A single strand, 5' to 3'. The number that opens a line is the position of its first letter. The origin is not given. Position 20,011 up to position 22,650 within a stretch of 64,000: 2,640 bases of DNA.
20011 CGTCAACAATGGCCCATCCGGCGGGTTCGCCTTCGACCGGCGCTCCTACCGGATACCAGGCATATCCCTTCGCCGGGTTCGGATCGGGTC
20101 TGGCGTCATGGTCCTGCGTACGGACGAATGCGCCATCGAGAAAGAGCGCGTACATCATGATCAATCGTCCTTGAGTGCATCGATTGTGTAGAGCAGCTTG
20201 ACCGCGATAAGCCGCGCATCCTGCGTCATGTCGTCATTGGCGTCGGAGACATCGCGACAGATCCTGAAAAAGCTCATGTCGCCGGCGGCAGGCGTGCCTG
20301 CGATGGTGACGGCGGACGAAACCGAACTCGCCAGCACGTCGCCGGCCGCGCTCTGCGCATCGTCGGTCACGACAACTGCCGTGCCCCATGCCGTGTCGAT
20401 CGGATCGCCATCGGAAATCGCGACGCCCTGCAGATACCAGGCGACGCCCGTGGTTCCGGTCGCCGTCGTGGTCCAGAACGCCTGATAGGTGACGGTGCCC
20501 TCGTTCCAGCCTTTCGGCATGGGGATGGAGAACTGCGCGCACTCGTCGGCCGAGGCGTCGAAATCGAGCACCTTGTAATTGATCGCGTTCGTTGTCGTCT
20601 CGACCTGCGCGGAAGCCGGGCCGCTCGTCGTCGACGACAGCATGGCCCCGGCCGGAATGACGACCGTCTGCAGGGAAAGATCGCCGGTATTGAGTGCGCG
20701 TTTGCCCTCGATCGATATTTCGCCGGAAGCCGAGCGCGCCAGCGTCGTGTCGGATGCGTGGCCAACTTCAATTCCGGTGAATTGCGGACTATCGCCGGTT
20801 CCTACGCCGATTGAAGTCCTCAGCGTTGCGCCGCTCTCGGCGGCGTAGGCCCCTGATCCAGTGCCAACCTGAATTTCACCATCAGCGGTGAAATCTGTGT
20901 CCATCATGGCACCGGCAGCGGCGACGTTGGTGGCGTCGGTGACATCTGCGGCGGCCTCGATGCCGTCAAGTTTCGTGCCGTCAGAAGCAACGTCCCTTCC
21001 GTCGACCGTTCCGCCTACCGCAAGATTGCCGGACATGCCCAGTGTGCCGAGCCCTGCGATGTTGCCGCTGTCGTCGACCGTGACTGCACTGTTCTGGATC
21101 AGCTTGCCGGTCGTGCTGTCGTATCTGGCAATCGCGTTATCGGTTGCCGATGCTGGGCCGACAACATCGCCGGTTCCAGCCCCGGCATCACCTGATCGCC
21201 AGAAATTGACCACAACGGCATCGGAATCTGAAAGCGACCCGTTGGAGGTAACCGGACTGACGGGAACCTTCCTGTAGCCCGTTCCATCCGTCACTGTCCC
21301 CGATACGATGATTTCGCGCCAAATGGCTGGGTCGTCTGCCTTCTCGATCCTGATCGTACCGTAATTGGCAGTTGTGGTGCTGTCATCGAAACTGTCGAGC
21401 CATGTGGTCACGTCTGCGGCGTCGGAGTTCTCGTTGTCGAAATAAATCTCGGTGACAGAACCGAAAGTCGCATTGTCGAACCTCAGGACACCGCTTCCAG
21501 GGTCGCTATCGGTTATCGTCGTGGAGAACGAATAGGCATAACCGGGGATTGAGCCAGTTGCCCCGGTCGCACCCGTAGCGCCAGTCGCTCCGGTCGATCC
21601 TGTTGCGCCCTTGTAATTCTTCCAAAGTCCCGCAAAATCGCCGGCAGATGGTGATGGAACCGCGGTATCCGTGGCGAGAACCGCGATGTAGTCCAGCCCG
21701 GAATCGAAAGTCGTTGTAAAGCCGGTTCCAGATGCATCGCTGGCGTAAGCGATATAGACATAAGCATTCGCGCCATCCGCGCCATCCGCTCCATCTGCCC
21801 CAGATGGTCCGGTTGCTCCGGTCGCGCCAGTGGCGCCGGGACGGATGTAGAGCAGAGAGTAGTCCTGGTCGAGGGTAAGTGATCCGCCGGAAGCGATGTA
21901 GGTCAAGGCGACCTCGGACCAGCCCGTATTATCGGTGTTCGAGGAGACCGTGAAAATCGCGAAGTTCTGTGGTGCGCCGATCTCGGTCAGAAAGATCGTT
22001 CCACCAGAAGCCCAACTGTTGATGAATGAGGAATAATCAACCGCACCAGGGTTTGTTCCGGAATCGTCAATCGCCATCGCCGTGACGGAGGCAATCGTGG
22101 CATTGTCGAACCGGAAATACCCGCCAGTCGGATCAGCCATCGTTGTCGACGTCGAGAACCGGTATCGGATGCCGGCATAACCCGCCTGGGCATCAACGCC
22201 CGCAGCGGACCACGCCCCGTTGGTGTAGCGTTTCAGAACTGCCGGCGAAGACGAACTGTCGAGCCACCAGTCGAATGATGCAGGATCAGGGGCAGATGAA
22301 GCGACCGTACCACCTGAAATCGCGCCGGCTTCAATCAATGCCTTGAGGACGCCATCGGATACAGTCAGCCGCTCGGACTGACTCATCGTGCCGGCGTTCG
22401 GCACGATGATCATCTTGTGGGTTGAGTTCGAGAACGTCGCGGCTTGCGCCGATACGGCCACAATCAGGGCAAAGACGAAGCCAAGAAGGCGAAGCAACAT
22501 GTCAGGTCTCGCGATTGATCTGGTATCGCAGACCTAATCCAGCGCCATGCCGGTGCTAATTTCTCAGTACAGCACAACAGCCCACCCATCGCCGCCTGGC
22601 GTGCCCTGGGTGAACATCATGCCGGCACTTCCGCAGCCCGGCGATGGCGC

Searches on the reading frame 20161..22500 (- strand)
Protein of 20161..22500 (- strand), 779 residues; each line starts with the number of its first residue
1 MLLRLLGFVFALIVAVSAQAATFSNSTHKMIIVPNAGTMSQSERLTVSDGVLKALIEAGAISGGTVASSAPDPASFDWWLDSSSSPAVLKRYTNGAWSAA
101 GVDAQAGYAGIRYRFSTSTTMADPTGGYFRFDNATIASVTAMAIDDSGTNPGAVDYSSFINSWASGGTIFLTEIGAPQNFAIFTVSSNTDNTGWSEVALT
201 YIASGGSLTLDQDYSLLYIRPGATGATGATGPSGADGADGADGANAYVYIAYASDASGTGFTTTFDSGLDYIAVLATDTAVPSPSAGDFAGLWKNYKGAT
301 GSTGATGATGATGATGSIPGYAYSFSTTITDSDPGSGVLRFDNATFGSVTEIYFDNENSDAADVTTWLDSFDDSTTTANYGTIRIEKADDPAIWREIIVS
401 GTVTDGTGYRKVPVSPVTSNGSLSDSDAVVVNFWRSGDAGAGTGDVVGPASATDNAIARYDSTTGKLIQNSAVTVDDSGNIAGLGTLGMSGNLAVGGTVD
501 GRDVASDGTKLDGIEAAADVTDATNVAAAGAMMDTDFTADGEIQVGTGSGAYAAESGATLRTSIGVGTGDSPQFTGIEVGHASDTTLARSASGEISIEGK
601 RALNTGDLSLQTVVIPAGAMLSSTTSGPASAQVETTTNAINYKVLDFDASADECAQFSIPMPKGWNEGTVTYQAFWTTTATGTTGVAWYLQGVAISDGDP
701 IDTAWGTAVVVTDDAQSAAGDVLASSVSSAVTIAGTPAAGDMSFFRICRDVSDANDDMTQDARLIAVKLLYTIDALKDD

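Call 21: search_protein_families(library=phrogs, proteins=[window:20161-22500:-], max_evalue=0.00001)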
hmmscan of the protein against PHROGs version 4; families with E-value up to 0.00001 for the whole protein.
window:20161-22500:- (779 aa): 1 family
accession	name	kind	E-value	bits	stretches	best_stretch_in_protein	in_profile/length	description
phrog_10693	-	moron, auxiliary metabolic gene and host takeover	5.6e-07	29.1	1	179-325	708-844/1219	host range and adsorption protein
